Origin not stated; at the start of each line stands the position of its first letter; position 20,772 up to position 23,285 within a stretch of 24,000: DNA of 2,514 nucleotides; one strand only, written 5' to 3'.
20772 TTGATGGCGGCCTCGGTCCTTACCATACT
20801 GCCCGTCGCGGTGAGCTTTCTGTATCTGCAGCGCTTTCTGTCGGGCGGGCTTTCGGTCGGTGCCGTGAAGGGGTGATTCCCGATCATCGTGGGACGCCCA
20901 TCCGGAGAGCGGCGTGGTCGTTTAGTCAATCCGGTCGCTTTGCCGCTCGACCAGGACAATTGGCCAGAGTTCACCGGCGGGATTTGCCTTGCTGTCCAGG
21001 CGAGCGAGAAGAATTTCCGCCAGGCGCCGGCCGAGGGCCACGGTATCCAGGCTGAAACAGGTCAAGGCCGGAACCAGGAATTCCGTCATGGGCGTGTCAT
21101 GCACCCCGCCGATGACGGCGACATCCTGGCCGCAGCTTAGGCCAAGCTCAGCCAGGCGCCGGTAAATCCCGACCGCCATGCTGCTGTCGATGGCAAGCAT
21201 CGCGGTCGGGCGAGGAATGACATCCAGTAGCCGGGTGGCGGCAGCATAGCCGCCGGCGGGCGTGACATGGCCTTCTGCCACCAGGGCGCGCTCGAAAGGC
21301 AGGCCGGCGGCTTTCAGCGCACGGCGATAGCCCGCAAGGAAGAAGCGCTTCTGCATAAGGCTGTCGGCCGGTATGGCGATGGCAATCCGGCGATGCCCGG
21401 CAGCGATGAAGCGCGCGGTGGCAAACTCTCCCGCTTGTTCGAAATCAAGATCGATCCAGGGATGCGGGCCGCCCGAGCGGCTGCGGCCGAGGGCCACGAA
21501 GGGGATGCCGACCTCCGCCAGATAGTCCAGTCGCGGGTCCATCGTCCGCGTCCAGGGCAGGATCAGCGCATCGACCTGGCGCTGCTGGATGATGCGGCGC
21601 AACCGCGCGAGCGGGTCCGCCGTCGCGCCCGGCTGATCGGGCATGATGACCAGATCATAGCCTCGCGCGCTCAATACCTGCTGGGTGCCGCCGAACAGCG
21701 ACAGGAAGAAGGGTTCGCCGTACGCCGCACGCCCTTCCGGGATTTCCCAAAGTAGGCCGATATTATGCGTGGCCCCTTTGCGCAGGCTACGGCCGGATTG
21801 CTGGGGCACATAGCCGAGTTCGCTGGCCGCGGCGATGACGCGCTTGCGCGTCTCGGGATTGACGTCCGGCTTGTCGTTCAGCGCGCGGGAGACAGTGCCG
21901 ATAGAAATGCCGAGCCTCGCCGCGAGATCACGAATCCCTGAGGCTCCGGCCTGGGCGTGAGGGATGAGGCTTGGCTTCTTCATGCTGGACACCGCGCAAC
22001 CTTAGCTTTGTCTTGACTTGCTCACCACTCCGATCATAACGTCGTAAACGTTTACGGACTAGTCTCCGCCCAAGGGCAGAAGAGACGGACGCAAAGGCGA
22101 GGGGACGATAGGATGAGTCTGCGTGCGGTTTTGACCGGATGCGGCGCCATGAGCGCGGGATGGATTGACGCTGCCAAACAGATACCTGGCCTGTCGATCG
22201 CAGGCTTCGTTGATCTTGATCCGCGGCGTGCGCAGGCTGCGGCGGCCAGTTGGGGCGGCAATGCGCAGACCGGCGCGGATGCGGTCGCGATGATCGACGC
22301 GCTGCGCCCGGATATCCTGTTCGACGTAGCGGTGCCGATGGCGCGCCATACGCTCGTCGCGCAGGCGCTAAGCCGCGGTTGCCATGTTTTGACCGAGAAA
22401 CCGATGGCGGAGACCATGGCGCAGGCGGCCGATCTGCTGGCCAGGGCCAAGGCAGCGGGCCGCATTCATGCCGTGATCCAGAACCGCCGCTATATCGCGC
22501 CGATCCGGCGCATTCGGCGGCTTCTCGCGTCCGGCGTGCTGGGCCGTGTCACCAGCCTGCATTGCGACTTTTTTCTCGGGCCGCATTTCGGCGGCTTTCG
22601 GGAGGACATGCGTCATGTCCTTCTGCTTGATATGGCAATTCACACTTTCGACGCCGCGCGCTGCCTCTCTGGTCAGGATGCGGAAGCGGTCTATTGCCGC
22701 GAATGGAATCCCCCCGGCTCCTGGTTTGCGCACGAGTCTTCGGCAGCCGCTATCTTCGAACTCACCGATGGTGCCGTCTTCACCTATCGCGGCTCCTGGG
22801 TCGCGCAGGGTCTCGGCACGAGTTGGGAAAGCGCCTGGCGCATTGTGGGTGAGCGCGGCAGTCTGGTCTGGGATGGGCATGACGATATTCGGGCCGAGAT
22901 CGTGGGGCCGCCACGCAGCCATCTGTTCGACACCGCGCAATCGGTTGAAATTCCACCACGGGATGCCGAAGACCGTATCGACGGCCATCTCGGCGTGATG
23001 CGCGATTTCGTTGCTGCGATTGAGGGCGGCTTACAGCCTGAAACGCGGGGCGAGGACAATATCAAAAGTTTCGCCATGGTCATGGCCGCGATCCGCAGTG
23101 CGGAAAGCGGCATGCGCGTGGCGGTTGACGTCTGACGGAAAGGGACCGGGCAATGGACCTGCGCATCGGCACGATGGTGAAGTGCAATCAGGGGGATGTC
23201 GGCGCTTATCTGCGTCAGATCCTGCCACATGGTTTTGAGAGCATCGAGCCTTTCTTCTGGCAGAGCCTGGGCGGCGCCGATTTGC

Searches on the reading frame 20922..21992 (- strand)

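Call 56: search_protein_families(library=pfam, proteins=[window:20922-21992:-], max_evalue=0.00001)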
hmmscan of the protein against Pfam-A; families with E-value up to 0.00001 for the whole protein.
window:20922-21992:- (356 aa): 4 families
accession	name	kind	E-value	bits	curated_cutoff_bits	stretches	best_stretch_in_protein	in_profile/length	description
PF13377.12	Peripla_BP_3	-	1.2e-30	107.2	26.5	1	193-352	2-166/167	Periplasmic binding protein-like domain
PF00532.27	Peripla_BP_1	-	2e-21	77.2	22.2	1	93-330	13-259/281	Periplasmic binding proteins and sugar binding domain of LacI family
PF00356.27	LacI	-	3.2e-13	49.7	27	1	20-64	2-46/46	Bacterial regulatory proteins, lacI family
PF13407.12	Peripla_BP_4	-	3.3e-06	27.3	35.1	1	91-296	8-216/258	Periplasmic binding protein domain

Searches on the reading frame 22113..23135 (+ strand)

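Call 56: search_protein_families(library=pfam, proteins=[window:22113-23135:+], max_evalue=0.00001)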
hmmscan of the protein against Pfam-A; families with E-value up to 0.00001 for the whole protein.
window:22113-23135:+ (340 aa): 4 families
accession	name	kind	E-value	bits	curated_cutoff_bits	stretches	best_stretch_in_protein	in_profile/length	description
PF22725.1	GFO_IDH_MocA_C3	-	2.1e-16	60.5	27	1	131-252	1-124/124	GFO/IDH/MocA C-terminal domain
PF01408.29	GFO_IDH_MocA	-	3e-14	54.2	24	1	4-121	2-118/120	Oxidoreductase family, NAD-binding Rossmann fold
PF02894.22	GFO_IDH_MocA_C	-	4e-14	53.4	22.9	1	135-338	1-218/218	Oxidoreductase family, C-terminal alpha/beta domain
PF03447.22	NAD_binding_3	-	4.8e-07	30.9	24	1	9-117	1-111/116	Homoserine dehydrogenase, NAD binding domain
